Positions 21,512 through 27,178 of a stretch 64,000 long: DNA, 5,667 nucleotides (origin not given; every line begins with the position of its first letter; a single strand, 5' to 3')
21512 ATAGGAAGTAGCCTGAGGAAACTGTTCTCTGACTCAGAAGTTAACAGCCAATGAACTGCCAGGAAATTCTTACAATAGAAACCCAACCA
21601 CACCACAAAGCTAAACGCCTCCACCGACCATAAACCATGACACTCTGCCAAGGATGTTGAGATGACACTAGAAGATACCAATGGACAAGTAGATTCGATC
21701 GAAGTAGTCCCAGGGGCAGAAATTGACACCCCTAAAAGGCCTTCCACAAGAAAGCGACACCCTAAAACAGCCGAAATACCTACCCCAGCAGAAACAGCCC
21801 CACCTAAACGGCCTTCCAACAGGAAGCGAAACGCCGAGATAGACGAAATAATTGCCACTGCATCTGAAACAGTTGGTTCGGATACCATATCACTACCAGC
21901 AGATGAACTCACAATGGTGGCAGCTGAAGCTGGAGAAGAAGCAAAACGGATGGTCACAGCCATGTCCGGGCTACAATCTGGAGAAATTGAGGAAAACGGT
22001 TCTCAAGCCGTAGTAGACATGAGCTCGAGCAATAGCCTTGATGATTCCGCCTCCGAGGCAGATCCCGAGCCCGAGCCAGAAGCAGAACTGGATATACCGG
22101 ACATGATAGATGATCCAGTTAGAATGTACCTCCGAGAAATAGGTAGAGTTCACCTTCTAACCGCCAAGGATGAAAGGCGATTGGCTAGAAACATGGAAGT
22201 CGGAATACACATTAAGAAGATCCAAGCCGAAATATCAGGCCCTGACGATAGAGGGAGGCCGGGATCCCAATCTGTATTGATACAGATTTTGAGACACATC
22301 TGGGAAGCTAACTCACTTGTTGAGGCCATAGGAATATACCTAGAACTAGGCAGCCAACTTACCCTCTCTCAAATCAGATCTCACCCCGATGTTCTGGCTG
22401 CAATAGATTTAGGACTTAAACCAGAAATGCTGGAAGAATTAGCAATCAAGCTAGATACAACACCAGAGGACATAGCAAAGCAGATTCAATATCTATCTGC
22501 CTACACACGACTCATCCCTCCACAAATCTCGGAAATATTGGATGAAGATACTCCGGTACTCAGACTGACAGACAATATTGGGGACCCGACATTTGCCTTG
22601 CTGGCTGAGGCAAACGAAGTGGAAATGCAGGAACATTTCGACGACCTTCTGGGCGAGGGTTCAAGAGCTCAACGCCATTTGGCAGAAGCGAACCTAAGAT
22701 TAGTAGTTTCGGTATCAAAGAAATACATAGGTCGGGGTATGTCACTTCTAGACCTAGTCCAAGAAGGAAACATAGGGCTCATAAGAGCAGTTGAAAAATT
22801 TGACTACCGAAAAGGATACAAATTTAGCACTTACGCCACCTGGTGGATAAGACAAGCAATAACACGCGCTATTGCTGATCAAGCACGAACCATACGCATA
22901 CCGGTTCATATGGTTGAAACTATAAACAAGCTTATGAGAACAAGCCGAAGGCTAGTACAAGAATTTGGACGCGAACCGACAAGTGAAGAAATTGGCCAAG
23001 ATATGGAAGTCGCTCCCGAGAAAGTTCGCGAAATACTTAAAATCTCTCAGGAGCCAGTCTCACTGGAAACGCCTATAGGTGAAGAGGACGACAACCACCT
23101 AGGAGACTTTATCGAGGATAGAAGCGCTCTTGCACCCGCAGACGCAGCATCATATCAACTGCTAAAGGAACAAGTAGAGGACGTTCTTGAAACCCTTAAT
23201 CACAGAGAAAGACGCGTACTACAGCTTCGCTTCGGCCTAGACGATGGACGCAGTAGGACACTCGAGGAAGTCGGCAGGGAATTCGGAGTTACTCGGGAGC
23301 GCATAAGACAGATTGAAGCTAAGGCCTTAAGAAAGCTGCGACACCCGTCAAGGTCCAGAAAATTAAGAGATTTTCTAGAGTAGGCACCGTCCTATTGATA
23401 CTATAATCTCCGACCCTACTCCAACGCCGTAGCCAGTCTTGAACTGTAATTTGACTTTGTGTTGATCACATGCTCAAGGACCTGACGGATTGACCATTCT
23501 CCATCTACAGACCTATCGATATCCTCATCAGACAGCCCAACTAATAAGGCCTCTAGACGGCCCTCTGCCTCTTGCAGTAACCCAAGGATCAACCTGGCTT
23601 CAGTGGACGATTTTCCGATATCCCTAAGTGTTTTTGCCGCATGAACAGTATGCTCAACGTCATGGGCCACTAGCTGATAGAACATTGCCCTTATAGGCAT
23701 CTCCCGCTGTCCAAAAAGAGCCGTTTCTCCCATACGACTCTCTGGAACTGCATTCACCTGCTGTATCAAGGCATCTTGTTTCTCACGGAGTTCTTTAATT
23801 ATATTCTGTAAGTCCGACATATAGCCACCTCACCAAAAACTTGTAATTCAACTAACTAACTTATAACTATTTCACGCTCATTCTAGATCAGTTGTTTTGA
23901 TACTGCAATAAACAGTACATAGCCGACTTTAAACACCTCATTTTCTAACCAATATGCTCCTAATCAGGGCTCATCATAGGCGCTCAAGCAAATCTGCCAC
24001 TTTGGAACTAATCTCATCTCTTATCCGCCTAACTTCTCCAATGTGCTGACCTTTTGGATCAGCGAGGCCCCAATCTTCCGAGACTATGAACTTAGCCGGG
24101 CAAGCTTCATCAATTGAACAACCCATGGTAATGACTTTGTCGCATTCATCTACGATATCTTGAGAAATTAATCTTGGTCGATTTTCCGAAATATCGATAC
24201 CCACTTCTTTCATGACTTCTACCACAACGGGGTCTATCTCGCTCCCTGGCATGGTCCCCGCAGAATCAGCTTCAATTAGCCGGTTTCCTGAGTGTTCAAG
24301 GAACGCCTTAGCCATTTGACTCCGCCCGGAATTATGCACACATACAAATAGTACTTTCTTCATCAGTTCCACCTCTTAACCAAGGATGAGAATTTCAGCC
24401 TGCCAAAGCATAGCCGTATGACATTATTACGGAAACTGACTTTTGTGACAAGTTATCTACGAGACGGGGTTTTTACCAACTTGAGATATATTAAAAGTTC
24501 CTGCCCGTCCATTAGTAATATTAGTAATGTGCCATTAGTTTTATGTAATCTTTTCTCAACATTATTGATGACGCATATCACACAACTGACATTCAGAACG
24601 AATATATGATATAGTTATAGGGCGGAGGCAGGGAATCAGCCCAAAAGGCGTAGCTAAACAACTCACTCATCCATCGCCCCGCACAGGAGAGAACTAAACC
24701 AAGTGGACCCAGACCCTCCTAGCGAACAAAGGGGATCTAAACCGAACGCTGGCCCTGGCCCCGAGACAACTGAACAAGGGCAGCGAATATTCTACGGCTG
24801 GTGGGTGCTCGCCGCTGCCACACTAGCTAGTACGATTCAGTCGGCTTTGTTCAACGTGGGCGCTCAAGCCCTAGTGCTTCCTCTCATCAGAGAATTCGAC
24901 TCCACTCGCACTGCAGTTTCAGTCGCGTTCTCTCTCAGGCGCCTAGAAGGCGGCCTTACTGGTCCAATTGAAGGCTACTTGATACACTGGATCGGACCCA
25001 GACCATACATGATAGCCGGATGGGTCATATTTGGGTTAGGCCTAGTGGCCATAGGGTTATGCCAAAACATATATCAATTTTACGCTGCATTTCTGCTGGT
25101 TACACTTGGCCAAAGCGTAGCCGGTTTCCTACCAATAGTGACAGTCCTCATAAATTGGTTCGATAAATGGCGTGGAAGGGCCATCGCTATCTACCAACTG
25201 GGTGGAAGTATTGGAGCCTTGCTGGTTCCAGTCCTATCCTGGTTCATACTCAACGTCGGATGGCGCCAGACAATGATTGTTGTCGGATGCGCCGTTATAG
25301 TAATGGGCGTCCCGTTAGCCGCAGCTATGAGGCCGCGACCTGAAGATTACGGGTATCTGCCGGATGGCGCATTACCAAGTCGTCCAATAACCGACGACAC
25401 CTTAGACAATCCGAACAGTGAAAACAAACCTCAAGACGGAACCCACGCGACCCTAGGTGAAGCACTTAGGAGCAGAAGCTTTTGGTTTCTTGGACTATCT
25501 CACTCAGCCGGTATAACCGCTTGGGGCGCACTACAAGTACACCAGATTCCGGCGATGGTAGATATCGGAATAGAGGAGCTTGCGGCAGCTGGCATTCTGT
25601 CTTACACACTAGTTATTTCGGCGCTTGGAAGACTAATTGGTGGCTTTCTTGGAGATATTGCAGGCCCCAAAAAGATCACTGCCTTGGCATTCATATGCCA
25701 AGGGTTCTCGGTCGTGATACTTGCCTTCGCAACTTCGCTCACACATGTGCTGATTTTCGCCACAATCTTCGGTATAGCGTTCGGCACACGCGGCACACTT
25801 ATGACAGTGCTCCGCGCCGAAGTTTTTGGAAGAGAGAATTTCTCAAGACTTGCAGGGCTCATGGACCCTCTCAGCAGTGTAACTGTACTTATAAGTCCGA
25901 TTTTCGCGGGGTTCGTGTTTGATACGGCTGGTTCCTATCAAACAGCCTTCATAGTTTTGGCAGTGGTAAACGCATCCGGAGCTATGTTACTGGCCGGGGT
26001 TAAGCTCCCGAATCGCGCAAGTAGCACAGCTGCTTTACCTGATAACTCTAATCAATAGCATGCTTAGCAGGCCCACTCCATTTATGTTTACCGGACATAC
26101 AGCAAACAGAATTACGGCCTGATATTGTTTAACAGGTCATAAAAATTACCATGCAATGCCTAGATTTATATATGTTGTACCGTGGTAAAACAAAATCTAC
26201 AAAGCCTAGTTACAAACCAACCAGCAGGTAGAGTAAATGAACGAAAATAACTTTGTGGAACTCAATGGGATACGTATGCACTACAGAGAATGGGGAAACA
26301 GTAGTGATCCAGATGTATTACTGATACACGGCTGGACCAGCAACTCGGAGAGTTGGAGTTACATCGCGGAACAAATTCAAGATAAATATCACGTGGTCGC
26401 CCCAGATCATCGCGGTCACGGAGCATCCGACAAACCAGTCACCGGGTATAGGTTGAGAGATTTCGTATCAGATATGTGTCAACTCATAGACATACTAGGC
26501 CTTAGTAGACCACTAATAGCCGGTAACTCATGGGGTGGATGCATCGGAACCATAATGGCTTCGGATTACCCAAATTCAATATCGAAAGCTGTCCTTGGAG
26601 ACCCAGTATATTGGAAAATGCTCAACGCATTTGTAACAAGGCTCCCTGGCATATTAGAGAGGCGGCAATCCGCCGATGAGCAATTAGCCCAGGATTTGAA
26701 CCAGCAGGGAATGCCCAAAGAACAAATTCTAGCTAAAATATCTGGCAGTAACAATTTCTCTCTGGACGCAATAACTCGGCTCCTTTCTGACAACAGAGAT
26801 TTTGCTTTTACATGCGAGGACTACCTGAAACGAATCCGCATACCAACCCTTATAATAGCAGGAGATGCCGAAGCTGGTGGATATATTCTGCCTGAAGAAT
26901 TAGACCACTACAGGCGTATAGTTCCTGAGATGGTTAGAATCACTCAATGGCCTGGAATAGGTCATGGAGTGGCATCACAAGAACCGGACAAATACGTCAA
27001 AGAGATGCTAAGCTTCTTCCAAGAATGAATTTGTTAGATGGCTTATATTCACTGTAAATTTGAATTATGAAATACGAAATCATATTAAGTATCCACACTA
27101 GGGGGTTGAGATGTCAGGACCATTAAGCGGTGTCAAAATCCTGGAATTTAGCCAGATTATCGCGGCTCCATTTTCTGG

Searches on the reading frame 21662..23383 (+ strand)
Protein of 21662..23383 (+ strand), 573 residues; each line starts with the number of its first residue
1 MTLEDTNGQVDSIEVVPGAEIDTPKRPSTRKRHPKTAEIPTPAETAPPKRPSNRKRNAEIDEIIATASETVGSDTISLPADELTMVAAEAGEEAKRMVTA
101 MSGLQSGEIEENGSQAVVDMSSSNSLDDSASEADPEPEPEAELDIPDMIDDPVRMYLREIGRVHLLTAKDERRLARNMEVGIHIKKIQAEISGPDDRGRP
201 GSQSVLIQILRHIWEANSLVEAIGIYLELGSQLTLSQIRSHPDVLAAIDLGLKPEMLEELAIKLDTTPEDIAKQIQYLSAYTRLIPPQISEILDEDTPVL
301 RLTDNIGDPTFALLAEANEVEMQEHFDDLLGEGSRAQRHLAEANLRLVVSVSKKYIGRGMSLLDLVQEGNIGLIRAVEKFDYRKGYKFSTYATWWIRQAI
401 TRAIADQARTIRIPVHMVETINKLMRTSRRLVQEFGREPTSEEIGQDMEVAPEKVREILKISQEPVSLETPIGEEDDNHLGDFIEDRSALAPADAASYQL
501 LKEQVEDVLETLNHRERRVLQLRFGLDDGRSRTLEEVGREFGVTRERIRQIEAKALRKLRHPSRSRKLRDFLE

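Call 47: search_protein_families(library=pfam, max_evalue=0.00001, proteins=[window:21662-23383:+])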
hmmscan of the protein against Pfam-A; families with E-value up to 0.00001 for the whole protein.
window:21662-23383:+ (573 aa): 4 families
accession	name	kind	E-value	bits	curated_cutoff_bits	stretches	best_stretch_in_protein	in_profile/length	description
PF04539.22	Sigma70_r3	-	5.1e-28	97.4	25.3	1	419-495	1-77/78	Sigma-70 region 3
PF04542.20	Sigma70_r2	-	1.4e-22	79.7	24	1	340-410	1-71/71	Sigma-70 region 2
PF04545.22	Sigma70_r4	-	7.5e-21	73.8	24.1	1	508-561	1-50/50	Sigma-70, region 4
PF00140.25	Sigma70_r1_2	-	2.9e-12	46.7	22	1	151-181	1-31/34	Sigma-70 factor, region 1.2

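Call 55: find_homologous_proteins(query=window:21662-23383:+, max_evalue=1e-50)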
Query window:21662-23383:+ (573 aa): 8000 proteins with E <= 1e-50 among 8000 candidates; the best 120 are listed.
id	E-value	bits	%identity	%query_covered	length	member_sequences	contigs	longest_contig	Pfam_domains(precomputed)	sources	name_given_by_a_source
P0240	0.0e+0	1236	100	100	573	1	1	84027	PF04545.23,PF00140.26,PF04542.21,PF04539.23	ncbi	-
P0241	0.0e+0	1233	100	100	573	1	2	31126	PF04545.23,PF00140.26,PF04542.21,PF04539.23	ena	-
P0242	0.0e+0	1086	88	100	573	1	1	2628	PF04545.23,PF00140.26,PF04542.21,PF04539.23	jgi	jgi:RNA polymerase primary sigma factor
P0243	0.0e+0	1043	87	100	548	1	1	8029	PF04545.23,PF00140.26,PF04542.21,PF04539.23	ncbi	-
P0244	9.9e-210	716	68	91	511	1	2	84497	PF04545.23,PF00140.26,PF04542.21,PF04539.23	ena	-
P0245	3.9e-202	691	65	91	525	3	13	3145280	PF04545.23,PF00140.26,PF04542.21,PF04539.23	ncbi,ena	-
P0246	8.0e-201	687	64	91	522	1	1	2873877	PF04545.23,PF00140.26,PF04542.21,PF04539.23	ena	-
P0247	8.4e-201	686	64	91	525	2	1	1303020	PF04545.23,PF00140.26,PF04542.21,PF04539.23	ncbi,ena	-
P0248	8.6e-201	686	65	91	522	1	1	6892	PF04545.23,PF00140.26,PF04542.21,PF04539.23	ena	-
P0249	2.4e-200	685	64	91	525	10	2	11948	PF04545.23,PF00140.26,PF04542.21,PF04539.23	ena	-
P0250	4.4e-200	684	74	75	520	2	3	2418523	PF04545.23,PF00140.26,PF04542.21,PF04539.23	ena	-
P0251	6.5e-200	684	64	91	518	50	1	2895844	PF04545.23,PF00140.26,PF04542.21,PF04539.23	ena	-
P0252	1.6e-199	682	64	91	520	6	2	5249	PF04545.23,PF00140.26,PF04542.21,PF04539.23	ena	-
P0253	3.8e-199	681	73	75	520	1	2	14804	PF04545.23,PF00140.26,PF04542.21,PF04539.23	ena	-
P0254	4.1e-199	681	66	91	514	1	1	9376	PF04545.23,PF00140.26,PF04542.21,PF04539.23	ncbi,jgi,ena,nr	ncbi:MAG: rpoD [Dehalococcoidia bacterium]|nr:rpoD [Dehalococcoidia bacterium]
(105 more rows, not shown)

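Call 57: find_encoding_contigs(protein=P0240, flank=10000, max_places=3)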
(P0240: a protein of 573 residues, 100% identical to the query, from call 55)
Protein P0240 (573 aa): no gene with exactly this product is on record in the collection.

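Call 60: list_cluster_members(proteins=[P0240, P0146, P0001])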
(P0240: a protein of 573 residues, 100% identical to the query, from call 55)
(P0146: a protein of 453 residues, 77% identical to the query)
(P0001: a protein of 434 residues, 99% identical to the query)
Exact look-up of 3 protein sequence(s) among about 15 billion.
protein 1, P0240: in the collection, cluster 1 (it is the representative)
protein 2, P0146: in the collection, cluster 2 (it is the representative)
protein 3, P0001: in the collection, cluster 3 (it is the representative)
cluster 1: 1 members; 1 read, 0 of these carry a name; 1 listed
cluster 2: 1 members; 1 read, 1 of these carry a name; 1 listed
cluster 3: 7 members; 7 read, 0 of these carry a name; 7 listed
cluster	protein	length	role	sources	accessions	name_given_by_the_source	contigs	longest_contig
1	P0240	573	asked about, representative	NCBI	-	-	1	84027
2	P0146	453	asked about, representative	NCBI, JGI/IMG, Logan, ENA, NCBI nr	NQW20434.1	MAG: alkyl hydroperoxide reductase [Chloroflexi bacterium] | alkyl hydroperoxide reductase [Chloroflexota bacterium]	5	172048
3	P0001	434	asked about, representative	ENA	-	-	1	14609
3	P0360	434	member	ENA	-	-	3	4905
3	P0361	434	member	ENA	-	-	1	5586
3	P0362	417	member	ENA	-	-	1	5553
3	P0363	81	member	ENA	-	-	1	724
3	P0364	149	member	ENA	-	-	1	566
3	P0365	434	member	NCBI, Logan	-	-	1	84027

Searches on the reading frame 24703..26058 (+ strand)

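Call 47: search_protein_families(library=pfam, max_evalue=0.00001, proteins=[window:24703-26058:+])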
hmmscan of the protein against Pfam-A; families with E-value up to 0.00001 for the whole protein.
window:24703-26058:+ (451 aa): 1 family
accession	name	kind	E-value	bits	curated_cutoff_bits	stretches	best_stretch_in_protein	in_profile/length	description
PF07690.21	MFS_1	-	1.2e-34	120.2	33.4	2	49-269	9-214/347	Major Facilitator Superfamily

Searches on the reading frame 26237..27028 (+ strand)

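Call 47: search_protein_families(library=pfam, max_evalue=0.00001, proteins=[window:26237-27028:+])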
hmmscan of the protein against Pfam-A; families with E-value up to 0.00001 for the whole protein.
window:26237-27028:+ (263 aa): 3 families
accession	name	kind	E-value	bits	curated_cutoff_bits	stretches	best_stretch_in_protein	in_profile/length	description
PF00561.26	Abhydrolase_1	-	8.3e-26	91.6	25.8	1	27-128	3-103/245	alpha/beta hydrolase fold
PF12697.13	Abhydrolase_6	-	3.9e-18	67.3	26.3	1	27-255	1-216/217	Alpha/beta hydrolase family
PF12146.15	Hydrolase_4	-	3.3e-15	56.5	27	1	26-213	6-203/239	Serine aminopeptidase, S33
